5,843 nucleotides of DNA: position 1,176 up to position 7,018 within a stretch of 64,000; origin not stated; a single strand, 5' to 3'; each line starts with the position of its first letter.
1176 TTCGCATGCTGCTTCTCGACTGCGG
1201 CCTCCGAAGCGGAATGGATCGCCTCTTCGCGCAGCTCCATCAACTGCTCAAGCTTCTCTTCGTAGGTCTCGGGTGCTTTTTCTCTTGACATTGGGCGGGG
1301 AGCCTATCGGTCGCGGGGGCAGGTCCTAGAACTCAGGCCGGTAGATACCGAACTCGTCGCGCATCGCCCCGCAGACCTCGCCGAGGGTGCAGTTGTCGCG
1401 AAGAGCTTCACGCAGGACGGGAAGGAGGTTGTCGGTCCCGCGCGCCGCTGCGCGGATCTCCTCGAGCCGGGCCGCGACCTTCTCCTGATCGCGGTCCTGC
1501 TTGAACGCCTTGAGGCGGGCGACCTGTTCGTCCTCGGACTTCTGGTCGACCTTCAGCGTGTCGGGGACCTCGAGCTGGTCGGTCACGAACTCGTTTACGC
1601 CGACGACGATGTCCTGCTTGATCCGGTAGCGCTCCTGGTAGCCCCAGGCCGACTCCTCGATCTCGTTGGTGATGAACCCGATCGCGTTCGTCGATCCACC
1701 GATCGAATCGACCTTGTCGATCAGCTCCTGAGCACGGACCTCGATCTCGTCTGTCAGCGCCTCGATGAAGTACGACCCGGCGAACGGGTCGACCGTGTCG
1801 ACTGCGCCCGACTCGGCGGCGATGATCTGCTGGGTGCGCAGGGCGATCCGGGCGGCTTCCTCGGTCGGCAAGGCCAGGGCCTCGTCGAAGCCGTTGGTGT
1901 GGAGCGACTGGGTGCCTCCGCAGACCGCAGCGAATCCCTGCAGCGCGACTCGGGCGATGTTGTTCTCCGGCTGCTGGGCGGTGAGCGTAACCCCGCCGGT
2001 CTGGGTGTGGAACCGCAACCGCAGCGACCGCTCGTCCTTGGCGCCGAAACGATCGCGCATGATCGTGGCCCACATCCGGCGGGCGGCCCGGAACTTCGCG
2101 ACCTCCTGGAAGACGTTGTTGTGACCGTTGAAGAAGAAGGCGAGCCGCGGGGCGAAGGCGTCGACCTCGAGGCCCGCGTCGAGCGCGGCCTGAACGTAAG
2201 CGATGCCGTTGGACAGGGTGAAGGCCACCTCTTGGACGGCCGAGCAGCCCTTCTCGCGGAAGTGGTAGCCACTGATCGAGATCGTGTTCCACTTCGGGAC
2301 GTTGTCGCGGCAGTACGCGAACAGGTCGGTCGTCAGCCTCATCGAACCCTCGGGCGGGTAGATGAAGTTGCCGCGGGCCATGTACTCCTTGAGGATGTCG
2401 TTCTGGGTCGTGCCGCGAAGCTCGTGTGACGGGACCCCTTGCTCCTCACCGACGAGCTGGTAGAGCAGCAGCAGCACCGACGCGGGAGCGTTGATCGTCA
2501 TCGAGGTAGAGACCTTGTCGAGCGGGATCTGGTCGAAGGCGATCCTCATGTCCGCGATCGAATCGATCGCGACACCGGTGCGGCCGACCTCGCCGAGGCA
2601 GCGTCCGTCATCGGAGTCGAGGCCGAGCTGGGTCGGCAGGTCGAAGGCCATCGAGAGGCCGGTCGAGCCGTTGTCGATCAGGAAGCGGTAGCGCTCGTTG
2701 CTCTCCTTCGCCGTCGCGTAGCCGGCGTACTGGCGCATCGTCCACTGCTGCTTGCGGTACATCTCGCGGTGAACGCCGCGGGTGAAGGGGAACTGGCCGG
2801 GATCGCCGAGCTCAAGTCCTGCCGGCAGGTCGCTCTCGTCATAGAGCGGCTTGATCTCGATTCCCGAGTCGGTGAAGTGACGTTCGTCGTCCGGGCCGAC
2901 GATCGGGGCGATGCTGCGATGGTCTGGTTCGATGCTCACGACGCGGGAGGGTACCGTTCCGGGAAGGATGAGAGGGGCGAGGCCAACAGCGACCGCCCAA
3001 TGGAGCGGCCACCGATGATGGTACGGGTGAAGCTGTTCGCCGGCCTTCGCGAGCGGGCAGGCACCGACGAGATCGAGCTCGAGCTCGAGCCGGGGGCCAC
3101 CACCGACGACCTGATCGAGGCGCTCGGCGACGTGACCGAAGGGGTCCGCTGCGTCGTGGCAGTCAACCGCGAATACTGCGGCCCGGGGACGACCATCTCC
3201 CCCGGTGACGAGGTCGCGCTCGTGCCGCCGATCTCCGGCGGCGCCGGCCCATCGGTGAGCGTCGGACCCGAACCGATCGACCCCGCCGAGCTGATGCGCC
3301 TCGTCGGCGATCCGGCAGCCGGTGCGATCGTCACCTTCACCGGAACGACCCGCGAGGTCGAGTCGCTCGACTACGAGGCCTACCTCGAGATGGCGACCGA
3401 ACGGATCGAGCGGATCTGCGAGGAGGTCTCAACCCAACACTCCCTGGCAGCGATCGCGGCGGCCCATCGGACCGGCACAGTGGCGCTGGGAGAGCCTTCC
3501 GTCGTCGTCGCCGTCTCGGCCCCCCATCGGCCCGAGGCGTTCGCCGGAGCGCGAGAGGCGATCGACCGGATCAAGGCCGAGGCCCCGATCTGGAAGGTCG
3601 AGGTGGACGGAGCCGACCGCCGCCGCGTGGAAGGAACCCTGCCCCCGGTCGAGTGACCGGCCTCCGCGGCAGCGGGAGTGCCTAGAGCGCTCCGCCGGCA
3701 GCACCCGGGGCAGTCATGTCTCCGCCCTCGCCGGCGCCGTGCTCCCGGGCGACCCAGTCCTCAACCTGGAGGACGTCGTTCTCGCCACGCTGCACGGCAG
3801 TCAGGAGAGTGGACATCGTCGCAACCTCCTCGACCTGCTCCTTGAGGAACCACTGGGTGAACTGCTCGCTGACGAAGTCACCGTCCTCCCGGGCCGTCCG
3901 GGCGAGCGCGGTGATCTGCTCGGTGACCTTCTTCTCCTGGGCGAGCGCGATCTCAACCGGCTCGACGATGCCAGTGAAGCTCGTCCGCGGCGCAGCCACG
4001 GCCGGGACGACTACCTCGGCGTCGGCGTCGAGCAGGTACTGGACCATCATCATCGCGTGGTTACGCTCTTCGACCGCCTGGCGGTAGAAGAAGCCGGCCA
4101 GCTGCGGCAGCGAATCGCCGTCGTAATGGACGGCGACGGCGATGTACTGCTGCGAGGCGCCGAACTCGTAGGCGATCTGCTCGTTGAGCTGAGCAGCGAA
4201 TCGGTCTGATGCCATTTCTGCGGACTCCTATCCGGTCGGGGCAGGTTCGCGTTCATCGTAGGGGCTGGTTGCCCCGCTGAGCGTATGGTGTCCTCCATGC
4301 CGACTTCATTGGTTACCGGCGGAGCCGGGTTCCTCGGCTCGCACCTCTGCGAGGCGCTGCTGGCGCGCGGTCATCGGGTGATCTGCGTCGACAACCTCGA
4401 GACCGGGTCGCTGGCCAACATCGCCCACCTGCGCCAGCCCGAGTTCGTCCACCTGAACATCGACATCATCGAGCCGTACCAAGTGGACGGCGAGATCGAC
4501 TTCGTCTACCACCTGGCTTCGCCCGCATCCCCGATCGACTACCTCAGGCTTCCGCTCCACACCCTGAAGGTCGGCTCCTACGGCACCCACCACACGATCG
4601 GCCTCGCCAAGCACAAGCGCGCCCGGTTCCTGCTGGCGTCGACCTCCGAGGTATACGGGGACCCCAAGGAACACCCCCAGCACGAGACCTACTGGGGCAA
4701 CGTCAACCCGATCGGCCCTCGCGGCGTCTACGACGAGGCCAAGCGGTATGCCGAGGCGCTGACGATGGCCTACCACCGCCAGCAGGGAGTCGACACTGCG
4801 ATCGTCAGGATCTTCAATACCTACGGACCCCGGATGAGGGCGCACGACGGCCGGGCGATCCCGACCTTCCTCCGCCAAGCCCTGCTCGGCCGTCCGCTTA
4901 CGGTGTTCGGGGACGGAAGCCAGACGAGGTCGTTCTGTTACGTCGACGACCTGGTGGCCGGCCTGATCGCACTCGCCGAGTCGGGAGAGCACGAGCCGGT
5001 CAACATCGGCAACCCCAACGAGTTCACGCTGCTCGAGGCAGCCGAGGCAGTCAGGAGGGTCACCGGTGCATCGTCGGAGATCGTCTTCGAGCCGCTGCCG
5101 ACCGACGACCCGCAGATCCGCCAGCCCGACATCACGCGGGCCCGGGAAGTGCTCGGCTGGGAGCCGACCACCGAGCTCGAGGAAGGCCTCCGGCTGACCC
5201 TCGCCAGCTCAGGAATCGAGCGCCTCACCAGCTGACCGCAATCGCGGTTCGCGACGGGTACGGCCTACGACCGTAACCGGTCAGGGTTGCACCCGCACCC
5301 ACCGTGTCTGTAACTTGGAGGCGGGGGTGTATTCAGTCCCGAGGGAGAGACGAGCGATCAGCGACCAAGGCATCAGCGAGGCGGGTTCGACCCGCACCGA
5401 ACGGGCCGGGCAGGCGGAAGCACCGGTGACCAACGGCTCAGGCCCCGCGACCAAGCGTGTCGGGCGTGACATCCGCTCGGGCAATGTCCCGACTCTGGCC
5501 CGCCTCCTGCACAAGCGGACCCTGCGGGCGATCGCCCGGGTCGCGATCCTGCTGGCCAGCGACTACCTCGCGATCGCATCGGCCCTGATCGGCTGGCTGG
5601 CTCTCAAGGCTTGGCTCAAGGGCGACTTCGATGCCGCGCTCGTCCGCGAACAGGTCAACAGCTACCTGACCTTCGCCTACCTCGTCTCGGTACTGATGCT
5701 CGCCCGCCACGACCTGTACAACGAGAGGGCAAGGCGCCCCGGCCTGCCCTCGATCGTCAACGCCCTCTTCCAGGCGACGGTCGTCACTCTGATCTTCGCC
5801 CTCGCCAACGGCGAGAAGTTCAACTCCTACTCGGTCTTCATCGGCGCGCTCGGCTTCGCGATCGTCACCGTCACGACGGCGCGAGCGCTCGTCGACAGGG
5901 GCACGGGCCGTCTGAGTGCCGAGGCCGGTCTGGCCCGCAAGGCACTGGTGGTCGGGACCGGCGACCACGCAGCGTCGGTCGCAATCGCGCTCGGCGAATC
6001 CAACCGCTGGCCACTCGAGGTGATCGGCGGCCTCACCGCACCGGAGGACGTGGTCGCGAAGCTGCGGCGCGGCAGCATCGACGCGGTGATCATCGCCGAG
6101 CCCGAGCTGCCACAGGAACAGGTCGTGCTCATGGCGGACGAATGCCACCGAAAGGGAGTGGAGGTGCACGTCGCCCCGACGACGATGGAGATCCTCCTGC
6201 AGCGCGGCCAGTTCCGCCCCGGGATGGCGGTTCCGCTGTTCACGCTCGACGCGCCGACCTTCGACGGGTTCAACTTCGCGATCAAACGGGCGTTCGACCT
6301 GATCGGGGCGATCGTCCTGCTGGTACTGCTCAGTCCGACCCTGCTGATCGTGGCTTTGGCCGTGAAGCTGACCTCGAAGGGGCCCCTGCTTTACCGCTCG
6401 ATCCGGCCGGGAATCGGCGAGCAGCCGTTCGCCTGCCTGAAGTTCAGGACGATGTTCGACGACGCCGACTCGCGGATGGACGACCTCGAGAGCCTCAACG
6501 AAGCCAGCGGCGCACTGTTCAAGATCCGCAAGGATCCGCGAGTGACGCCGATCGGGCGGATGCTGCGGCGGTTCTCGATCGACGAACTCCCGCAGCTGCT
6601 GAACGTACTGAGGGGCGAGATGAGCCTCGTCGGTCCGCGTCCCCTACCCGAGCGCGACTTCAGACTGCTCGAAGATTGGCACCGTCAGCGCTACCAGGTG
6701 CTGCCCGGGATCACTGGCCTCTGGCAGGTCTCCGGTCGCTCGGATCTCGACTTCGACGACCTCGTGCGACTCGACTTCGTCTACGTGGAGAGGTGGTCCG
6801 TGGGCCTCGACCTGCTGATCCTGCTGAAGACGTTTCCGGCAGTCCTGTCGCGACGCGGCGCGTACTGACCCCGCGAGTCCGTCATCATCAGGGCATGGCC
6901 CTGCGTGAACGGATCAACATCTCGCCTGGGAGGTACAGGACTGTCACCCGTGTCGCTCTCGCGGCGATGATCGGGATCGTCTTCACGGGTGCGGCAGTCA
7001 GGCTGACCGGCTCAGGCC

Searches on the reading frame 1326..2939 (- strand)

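Call 89: search_protein_families(library=pfam, proteins=[window:1326-2939:-], max_evalue=0.0001)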
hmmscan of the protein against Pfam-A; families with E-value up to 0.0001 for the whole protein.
window:1326-2939:- (537 aa): 1 family
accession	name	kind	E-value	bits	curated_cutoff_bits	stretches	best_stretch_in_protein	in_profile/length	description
PF01642.28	MM_CoA_mutase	-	6.9e-211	701.7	22.1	1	23-531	2-512/512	Methylmalonyl-CoA mutase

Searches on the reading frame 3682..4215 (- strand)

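Call 89: search_protein_families(library=pfam, proteins=[window:3682-4215:-], max_evalue=0.0001)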
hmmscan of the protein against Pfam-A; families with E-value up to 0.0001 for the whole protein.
window:3682-4215:- (177 aa): 2 families
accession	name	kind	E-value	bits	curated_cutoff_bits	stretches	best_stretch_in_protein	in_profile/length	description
PF00210.30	Ferritin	-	4.4e-36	124.4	24.5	1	8-143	2-141/142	Ferritin-like domain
PF02915.23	Rubrerythrin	-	2.5e-06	28.3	22.8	1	10-127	3-127/137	Rubrerythrin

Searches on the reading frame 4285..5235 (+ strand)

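Call 89: search_protein_families(library=pfam, proteins=[window:4285-5235:+], max_evalue=0.0001)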
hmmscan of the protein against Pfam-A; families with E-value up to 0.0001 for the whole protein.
window:4285-5235:+ (316 aa): 6 families
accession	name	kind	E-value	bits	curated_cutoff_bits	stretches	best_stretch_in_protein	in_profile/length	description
PF01370.27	Epimerase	-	7.1e-53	179.9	20.9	1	9-242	2-240/240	NAD dependent epimerase/dehydratase family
PF16363.11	GDP_Man_Dehyd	-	7.4e-51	174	27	1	9-303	1-330/332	GDP-mannose 4,6 dehydratase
PF01073.25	3Beta_HSD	-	1.2e-10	41.4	22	1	9-228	1-226/280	3-beta hydroxysteroid dehydrogenase/isomerase family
PF07993.18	NAD_binding_4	-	1.2e-08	34.9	20.1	0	69-178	87-206/258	Male sterility protein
PF04321.23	RmlD_sub_bind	-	2.8e-08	33.7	27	1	9-265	4-236/287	RmlD substrate binding domain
PF02719.21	Polysacc_synt_2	-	1.3e-06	28.2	20.2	0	144-263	133-250/293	Polysaccharide biosynthesis protein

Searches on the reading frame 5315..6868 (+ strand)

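Call 89: search_protein_families(library=pfam, proteins=[window:5315-6868:+], max_evalue=0.0001)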
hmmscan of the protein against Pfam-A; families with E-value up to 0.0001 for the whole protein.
window:5315-6868:+ (517 aa): 1 family
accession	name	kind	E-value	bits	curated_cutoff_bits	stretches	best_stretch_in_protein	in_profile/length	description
PF02397.22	Bac_transf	-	8.6e-63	211.5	27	1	324-511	1-178/179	Bacterial sugar transferase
